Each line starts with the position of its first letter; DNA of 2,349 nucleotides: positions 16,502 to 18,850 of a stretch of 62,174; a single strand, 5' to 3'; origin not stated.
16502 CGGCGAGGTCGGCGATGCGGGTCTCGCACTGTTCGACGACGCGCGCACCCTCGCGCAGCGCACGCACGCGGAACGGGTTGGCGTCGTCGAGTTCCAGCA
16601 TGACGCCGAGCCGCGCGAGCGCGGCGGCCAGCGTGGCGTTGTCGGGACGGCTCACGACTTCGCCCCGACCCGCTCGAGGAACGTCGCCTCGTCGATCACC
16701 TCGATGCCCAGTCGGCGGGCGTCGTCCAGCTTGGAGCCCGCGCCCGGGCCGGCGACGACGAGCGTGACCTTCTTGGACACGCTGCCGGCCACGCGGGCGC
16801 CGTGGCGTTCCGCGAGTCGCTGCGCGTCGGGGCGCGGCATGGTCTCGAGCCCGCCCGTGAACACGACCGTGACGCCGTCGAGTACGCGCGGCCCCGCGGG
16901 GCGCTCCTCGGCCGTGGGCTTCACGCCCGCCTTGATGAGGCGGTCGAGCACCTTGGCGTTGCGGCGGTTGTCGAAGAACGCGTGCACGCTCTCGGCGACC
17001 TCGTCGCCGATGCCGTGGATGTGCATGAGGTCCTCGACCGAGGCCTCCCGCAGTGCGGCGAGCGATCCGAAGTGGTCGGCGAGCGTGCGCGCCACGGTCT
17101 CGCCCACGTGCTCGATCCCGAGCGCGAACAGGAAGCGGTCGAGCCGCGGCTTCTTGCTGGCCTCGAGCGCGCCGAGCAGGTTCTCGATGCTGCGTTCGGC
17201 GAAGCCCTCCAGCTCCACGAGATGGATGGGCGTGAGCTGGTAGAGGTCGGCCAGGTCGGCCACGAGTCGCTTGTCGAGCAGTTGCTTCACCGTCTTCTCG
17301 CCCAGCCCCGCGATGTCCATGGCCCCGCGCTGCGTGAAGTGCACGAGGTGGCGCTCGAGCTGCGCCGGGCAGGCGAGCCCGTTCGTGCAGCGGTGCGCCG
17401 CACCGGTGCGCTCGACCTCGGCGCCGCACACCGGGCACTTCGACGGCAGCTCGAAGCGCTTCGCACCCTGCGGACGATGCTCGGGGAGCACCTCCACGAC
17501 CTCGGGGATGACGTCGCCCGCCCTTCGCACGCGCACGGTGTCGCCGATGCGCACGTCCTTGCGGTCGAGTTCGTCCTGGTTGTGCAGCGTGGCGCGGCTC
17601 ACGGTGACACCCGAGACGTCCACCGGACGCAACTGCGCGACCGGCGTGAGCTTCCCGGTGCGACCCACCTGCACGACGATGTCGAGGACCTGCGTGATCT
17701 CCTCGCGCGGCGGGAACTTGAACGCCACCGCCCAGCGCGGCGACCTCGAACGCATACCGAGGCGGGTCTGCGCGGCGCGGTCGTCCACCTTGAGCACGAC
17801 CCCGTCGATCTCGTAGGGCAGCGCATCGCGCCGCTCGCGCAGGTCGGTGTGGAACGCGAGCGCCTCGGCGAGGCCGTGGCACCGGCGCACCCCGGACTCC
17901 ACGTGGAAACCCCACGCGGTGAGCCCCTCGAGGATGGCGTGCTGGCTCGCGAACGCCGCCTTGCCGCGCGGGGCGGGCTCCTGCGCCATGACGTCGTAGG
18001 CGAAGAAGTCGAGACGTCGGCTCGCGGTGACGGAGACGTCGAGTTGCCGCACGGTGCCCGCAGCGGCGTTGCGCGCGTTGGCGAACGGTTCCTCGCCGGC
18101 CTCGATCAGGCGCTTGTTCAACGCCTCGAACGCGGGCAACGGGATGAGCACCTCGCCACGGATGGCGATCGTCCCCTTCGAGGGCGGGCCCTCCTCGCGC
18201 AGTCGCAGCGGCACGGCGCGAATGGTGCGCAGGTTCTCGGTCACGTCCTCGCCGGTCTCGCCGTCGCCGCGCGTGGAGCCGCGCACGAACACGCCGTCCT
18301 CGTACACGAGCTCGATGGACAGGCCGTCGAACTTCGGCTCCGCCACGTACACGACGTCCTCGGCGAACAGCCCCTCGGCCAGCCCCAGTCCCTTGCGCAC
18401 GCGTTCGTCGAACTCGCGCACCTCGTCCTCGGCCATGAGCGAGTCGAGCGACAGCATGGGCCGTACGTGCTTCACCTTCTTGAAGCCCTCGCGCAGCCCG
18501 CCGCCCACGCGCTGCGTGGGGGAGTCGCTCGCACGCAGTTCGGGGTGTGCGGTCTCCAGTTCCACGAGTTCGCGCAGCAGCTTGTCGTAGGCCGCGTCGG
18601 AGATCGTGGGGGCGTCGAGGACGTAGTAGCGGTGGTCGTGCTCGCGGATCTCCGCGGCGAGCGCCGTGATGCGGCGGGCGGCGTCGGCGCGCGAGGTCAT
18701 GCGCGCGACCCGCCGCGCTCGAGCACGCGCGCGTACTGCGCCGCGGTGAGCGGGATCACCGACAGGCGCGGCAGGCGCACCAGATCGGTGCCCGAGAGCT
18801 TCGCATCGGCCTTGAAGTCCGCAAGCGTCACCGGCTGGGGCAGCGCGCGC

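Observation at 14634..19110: EVE-domain reader, NAD-ligase and PolX welded into one translationally coupled operon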

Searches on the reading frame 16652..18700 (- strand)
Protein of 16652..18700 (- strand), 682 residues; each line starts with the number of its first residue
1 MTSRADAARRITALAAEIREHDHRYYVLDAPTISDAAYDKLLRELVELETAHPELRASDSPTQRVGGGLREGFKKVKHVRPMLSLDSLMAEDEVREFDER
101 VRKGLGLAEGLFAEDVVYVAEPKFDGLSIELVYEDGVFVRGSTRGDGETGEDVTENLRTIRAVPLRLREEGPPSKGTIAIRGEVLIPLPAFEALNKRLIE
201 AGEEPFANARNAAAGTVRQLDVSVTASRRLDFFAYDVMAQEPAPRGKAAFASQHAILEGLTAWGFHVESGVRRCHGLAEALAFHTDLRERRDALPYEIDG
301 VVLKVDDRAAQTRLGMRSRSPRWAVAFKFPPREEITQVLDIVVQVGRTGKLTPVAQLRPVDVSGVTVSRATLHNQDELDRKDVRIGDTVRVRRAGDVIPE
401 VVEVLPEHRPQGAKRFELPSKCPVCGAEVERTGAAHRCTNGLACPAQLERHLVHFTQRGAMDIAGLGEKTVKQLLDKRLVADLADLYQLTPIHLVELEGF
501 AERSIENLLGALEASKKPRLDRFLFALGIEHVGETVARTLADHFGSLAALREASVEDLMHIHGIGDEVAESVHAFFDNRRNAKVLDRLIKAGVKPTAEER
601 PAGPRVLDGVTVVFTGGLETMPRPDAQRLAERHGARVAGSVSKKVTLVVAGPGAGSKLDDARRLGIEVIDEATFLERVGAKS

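Call 6: search_protein_families(library=pfam, proteins=[window:16652-18700:-])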
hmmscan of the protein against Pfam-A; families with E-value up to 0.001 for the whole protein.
window:16652-18700:- (682 aa): 9 families
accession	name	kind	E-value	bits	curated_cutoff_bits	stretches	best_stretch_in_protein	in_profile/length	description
PF01653.23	DNA_ligase_aden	-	1.5e-85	287.2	27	1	72-331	3-252/253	NAD-dependent DNA ligase adenylation domain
PF03120.22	DNA_ligase_OB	-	2.4e-35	120.7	32.9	1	336-411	2-77/79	NAD-dependent DNA ligase OB-fold domain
PF12826.13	HHH_2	-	3.5e-24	85.2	27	1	522-584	1-63/64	Helix-hairpin-helix motif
PF14520.12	HHH_5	-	3.6e-14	53.4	27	1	524-572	2-51/57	Helix-hairpin-helix domain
PF00533.33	BRCT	-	5.2e-14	52.7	21.3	1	604-675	3-75/78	BRCA1 C Terminus (BRCT) domain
PF03119.21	DNA_ligase_ZBD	-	9.4e-08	32.2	25.8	1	421-446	1-27/27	NAD-dependent DNA ligase C4 zinc finger domain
PF22745.1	Nlig-Ia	-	1.4e-07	32.5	27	1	8-55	3-50/92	DNA ligase-like, N-terminal NAD+-binding domain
PF12738.14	PTCB-BRCT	-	2.2e-06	28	22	1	614-669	4-59/63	twin BRCT domain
PF00633.29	HHH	-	4.5e-06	26.7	24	1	546-575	1-30/30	Helix-hairpin-helix motif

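Call 7: search_protein_families(library=ncbifam, proteins=[window:16652-18700:-])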
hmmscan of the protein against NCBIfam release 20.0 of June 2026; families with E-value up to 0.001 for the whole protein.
window:16652-18700:- (682 aa): 12 families
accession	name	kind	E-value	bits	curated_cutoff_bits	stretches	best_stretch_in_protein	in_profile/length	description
NF005932.1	PRK07956.1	equivalog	4.2e-257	855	369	1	10-676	2-662/664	NAD-dependent DNA ligase LigA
NF010931.0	PRK14351.1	equivalog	1.6e-239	797.1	1051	1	3-676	28-680/692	NAD-dependent DNA ligase LigA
TIGR00575.1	dnlj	equivalog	1.2e-238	793.8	444.45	1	14-674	1-652/652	NAD-dependent DNA ligase LigA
NF010930.0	PRK14350.1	equivalog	6.3e-121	404.8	652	1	8-669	6-656/669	NAD-dependent DNA ligase LigA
NF005987.0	PRK08097.1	equivalog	1.6e-56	191.9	498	1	4-594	27-558/562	NAD-dependent DNA ligase LigB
NF001824.0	PRK00558.1-5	equivalog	1.8e-08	33.2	451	1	529-579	597-647/652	excinuclease ABC subunit UvrC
NF004844.0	PRK06195.1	equivalog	6.1e-07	29.1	373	1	605-652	219-266/309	DNA polymerase III subunit epsilon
NF011262.0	PRK14668.1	equivalog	8.8e-07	27.6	544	1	529-573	530-574/577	excinuclease ABC subunit C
NF010337.0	PRK13766.1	equivalog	2.1e-06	26.1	610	1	528-576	727-775/781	Hef nuclease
NF010009.0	PRK13482.1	equivalog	5.3e-06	25.8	201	1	512-587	282-355/357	DNA integrity scanning diadenylate cyclase DisA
NF011260.0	PRK14666.1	equivalog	6.8e-06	25.1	649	1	529-575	642-688/698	excinuclease ABC subunit C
NF000642.1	PRK00024.1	equivalog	0.00013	21.7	180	1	535-578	33-76/212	RadC family protein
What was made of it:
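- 16652..18700 (-): NAD-dependent DNA ligase LigA, 682 aa; its start overlaps the EVE stop (ATGA). NF005932 at 855 bits, with the full domain set (calls 6, 7).
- On NAD-dependent DNA ligase LigA: NF005932 at 855 bits against 369, and TIGR00575 at 794 bits against 444 (call 7).
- Checked: LigA: NF005932, 855 bits against a cut-off of 369, with the Ia, adenylation, OB, Zn, HhH and BRCT domains all present (calls 6, 7).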

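Call 44: find_related_loci(query=window:16652-18700:-, collection=metagenome_contigs, flank=4000)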
Query window:16652-18700:- (682 aa) in metagenome_contigs; peptide patterns used: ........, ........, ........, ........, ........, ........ (x = any residue, [..] = any of these).
600 stretches matched a pattern (row limit reached: there are more); 509 encode a relative of the query (tblastn E <= 1e-3); the best 80 are kept; 80 distinct loci.
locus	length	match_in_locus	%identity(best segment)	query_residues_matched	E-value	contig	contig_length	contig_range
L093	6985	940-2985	80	2-681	0e+0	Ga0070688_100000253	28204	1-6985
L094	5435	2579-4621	80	3-682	0e+0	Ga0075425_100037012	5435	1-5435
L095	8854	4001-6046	79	2-681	0e+0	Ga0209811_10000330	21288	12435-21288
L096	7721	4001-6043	79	1-681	0e+0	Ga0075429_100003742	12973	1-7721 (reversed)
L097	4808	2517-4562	80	1-681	0e+0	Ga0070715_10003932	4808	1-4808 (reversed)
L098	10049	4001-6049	79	2-682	0e+0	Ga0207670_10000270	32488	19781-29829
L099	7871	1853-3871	76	3-678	0e+0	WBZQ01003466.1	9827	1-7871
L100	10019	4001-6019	75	3-678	0e+0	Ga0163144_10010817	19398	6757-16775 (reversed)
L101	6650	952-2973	72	3-679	0e+0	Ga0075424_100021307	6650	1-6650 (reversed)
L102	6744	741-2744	71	3-681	0e+0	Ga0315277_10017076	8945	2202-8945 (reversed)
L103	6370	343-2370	72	3-681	0e+0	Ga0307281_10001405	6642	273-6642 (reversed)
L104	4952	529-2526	72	3-679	0e+0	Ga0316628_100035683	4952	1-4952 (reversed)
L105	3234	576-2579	71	3-681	0e+0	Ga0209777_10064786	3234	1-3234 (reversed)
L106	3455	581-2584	70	3-681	0e+0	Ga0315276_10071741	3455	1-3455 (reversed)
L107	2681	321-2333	70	1-680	0e+0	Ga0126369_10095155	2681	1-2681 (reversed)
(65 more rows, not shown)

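Call 53: search_protein_families(library=padloc, proteins=[window:16652-18700:-], max_evalue=0.001)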
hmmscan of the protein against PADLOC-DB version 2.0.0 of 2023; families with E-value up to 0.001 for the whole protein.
window:16652-18700:- (682 aa): 2 families
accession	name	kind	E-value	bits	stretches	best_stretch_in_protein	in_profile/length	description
PDLC05027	PDC-S48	-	1.3e-12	45.6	1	568-678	305-405/411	-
PDLC05028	PDC-S48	-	8.3e-07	25.9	1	588-677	321-410/512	-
